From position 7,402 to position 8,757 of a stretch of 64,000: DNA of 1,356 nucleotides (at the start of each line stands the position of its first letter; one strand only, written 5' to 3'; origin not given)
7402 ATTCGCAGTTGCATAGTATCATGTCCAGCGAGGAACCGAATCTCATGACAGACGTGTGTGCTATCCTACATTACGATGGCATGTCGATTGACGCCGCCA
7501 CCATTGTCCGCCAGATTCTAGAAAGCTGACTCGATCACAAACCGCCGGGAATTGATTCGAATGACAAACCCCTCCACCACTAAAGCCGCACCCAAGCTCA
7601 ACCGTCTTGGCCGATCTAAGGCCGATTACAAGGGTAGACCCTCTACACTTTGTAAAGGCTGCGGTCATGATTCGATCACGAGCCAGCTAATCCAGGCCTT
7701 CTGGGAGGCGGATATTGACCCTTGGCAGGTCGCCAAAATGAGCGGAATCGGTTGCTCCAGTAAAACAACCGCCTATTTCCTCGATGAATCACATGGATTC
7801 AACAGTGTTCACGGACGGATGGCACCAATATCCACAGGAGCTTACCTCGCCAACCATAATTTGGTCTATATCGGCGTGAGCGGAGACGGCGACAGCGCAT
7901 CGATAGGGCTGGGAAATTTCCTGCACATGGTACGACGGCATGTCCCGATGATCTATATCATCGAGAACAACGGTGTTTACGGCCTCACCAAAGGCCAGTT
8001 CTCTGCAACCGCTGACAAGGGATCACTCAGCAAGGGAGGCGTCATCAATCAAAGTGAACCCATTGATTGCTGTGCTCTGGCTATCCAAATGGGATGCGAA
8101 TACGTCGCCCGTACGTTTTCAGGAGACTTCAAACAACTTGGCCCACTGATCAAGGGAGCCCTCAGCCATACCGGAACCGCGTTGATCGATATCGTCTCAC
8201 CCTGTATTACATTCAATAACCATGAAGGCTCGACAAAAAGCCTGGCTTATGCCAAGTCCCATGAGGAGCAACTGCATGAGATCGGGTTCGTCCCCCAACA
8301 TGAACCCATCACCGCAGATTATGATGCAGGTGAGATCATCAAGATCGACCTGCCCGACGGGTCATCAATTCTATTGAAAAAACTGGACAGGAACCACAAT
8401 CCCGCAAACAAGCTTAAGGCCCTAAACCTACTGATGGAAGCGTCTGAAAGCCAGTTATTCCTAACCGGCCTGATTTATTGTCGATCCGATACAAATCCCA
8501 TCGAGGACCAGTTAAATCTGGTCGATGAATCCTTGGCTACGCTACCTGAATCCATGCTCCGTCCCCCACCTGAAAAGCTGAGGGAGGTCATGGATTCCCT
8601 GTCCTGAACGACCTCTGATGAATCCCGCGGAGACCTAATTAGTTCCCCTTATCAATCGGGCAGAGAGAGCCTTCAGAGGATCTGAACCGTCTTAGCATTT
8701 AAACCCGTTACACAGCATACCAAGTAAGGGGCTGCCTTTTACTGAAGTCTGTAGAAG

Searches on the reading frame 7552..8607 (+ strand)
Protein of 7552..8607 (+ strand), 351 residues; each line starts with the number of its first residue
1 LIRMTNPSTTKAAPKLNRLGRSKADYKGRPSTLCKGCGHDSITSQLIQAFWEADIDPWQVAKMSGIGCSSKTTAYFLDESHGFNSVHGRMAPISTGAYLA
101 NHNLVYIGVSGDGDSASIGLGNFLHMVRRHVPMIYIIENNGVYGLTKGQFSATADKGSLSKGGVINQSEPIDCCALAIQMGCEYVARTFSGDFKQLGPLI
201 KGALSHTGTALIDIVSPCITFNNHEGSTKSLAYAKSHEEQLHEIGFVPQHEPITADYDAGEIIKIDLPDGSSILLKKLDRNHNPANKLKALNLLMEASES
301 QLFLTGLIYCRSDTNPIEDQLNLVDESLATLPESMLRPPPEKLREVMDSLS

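Call 70: search_protein_families(library=pfam, proteins=[window:7552-8607:+], max_evalue=0.001)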
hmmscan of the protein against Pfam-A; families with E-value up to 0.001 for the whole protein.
window:7552-8607:+ (351 aa): 2 families
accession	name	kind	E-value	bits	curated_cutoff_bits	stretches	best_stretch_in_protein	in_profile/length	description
PF02775.26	TPP_enzyme_C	-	4.4e-24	85.4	21.9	1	66-214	2-151/151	Thiamine pyrophosphate enzyme, C-terminal TPP binding domain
PF12367.13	PFO_beta_C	-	0.00016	22.1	24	0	276-323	18-63/66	Pyruvate ferredoxin oxidoreductase beta subunit C terminal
